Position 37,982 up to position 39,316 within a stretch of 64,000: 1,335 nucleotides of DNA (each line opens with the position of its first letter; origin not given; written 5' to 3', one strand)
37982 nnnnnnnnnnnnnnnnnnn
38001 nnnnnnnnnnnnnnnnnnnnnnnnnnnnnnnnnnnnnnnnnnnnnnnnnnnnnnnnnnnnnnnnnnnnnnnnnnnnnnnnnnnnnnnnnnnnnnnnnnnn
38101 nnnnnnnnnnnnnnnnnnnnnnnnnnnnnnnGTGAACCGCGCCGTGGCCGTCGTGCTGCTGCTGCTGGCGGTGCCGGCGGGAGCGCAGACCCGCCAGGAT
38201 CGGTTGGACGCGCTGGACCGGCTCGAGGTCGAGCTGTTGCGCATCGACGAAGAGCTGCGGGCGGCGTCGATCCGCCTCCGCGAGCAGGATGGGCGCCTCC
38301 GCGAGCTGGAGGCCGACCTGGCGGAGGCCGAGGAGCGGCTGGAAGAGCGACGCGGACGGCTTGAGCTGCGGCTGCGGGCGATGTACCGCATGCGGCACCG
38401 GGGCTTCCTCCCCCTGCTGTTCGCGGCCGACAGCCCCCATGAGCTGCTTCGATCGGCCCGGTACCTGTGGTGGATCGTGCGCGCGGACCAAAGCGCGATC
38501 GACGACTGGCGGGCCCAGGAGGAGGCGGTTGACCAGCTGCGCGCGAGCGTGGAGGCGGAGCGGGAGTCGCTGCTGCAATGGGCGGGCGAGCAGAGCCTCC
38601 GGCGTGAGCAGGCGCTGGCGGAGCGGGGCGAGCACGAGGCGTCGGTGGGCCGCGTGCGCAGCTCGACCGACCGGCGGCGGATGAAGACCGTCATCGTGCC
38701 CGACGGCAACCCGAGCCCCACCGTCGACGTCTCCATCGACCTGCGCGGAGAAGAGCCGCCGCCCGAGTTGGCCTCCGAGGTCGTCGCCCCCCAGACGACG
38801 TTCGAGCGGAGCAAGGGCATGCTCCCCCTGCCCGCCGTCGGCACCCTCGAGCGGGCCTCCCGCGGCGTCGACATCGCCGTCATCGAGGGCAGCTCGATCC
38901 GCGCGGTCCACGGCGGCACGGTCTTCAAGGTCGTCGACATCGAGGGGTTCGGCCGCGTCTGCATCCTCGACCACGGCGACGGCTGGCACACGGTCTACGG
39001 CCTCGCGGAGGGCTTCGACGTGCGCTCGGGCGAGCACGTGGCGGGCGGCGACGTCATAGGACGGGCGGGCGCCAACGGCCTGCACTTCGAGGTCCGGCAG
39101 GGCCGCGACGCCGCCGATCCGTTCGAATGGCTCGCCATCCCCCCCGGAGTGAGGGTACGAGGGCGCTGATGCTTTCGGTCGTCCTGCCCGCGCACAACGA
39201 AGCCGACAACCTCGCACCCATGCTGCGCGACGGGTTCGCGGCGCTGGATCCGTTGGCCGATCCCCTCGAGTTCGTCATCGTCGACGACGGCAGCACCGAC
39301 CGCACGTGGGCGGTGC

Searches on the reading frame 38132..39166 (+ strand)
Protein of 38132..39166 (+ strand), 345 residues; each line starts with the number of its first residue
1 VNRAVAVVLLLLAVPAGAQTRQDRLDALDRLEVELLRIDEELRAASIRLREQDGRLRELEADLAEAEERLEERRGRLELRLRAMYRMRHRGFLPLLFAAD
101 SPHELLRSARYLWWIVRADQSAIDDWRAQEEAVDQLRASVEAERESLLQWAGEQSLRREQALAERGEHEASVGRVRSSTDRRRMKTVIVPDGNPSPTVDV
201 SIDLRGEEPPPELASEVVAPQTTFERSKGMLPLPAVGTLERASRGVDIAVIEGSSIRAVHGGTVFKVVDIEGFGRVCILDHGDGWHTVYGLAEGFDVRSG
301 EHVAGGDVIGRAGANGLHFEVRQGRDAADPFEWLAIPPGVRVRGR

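Call 34: search_protein_families(library=pfam, proteins=[window:38132-39166:+], max_evalue=0.01)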
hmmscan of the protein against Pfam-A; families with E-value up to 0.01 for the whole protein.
window:38132-39166:+ (345 aa): 2 families
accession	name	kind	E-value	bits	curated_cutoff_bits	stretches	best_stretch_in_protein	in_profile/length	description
PF01551.29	Peptidase_M23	-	5.6e-19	68.6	28.7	1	243-330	3-96/96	Peptidase family M23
PF24568.1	CC_PcsB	-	0.00024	21.4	27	1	64-134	2-73/75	Peptidoglycan hydrolase PcsB, coiled-coil domain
